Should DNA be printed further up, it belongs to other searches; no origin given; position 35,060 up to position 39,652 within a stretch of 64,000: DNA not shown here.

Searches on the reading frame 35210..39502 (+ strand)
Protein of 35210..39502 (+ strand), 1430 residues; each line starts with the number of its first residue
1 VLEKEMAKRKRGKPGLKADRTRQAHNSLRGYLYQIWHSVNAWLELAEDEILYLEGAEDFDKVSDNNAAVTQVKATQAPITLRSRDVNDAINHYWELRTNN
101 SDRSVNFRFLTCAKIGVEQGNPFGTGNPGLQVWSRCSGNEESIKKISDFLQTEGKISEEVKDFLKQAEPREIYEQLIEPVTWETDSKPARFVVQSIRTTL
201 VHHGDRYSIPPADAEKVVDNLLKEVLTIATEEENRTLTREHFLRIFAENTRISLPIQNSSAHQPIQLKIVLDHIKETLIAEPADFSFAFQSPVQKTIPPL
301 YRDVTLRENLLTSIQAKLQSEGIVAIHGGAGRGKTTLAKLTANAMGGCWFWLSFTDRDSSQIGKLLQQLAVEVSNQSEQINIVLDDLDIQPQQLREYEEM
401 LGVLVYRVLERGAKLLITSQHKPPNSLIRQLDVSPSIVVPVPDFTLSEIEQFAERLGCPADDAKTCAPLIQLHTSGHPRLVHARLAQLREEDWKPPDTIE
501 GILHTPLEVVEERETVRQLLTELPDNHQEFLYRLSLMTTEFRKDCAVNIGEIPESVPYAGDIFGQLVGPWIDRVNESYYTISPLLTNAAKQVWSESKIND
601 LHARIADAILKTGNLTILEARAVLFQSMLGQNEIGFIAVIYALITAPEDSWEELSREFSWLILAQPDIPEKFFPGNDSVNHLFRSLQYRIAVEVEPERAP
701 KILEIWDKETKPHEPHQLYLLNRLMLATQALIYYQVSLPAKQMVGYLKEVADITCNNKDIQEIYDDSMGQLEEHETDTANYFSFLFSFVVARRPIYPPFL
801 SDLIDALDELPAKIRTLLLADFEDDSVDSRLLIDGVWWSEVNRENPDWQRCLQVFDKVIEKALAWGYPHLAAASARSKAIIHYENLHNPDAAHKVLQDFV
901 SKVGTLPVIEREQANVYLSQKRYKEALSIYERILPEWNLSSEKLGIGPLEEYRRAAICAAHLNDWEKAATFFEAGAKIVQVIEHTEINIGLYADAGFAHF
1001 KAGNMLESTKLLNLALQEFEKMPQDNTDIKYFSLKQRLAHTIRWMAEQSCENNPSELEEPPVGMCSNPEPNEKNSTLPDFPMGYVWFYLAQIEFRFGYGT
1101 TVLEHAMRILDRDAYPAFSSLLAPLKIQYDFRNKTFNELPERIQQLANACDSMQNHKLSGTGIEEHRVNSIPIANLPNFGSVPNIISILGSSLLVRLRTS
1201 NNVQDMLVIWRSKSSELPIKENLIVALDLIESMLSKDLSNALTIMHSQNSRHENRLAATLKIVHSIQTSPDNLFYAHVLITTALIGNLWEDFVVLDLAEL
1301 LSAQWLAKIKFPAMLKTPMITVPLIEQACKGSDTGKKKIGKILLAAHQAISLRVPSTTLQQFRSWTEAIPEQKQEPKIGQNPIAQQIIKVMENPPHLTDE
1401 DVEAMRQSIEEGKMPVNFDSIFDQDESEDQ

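Call 39: search_protein_families(library=pfam, proteins=[window:35210-39502:+], max_evalue=0.001)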
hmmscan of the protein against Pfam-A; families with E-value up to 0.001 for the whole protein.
window:35210-39502:+ (1430 aa): 5 families
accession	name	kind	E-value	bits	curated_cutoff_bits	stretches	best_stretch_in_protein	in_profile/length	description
PF13424.12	TPR_12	-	2e-07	31.5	30.1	1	911-975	7-71/77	Tetratricopeptide repeat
PF24883.2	NPHP3_N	-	5.1e-06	27.2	24.8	0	317-384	18-90/164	Nephrocystin 3, N-terminal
PF05729.18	NACHT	-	0.00025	21.3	26.7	0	366-455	69-162/167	NACHT domain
PF00931.28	NB-ARC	-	0.00027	20.7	23.5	0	310-382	4-83/248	NB-ARC domain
PF25201.1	nSTAND6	-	0.00046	20.7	27.7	0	307-385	4-83/148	Novel STAND NTPase 6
